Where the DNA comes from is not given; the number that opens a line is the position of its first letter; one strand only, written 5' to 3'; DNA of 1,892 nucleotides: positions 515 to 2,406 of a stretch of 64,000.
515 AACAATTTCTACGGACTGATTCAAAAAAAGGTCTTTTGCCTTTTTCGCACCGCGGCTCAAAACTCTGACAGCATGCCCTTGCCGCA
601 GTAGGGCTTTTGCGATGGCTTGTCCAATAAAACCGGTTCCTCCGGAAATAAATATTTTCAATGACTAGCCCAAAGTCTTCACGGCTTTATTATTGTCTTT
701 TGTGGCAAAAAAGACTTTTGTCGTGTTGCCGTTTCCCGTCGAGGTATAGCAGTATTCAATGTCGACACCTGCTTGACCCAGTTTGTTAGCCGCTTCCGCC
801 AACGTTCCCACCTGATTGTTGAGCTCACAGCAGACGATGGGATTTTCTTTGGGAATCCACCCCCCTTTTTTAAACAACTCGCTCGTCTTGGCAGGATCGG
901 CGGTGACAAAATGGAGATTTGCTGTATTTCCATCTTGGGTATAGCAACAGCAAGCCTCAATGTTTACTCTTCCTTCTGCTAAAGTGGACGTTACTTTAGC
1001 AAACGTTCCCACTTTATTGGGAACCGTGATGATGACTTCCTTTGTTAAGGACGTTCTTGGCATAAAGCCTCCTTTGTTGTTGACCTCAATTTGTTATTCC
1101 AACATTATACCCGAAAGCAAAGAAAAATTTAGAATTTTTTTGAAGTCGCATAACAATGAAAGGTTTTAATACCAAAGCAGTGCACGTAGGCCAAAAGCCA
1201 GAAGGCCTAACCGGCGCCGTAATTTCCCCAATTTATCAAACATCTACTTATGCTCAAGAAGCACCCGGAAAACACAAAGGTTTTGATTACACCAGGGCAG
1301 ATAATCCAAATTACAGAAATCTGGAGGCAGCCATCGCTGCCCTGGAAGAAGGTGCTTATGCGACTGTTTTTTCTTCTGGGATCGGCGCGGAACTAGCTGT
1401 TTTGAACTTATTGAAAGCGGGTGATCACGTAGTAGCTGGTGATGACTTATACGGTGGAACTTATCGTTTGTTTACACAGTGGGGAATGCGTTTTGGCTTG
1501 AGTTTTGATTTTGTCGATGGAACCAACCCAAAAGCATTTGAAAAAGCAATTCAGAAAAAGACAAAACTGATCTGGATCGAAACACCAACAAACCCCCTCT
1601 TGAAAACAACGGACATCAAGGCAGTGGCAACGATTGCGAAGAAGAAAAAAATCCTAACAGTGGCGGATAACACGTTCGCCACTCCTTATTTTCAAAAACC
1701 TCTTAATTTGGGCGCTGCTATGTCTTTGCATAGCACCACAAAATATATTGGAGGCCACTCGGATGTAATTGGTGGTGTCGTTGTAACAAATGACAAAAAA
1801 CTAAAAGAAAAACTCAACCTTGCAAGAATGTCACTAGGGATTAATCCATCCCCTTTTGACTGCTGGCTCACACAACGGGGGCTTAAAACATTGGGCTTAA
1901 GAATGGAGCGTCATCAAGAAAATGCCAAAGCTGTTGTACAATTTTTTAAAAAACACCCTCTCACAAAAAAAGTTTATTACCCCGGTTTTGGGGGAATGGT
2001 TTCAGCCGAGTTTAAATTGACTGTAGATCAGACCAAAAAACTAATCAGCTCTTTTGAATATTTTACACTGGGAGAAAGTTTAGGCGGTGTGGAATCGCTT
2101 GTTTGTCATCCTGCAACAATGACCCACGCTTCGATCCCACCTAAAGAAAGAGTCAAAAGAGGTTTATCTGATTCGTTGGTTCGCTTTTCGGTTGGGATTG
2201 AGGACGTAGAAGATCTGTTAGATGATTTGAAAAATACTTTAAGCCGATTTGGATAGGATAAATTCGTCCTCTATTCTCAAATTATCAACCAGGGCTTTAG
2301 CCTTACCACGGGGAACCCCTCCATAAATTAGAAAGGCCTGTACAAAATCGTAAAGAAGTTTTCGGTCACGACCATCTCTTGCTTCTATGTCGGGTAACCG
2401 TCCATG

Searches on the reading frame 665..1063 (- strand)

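Call 81: search_protein_families(library=pfam, proteins=[window:665-1063:-], max_evalue=0.00001)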
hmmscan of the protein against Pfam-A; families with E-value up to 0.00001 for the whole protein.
window:665-1063:- (132 aa): 3 families
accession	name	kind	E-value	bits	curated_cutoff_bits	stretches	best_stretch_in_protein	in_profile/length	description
PF19571.5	ACT_8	-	1.2e-08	35.2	23.5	1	9-128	5-122/141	ACT domain pair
PF01842.31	ACT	-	3.9e-08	33.4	27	0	10-36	3-29/66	ACT domain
PF22629.2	ACT_AHAS_ss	-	4.5e-06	27.2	27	0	12-55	3-47/67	AHAS small subunit-like ACT domain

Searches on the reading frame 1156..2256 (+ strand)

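Call 81: search_protein_families(library=pfam, proteins=[window:1156-2256:+], max_evalue=0.00001)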
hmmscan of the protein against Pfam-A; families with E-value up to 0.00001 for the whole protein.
window:1156-2256:+ (366 aa): 2 families
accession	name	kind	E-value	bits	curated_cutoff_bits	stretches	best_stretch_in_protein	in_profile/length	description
PF01053.26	Cys_Met_Meta_PP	-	4.4e-136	453.8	27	1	5-362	1-380/381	Cys/Met metabolism PLP-dependent enzyme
PF00155.27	Aminotran_1_2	-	7.1e-07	29.2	19.7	1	56-182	47-196/361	Aminotransferase class I and II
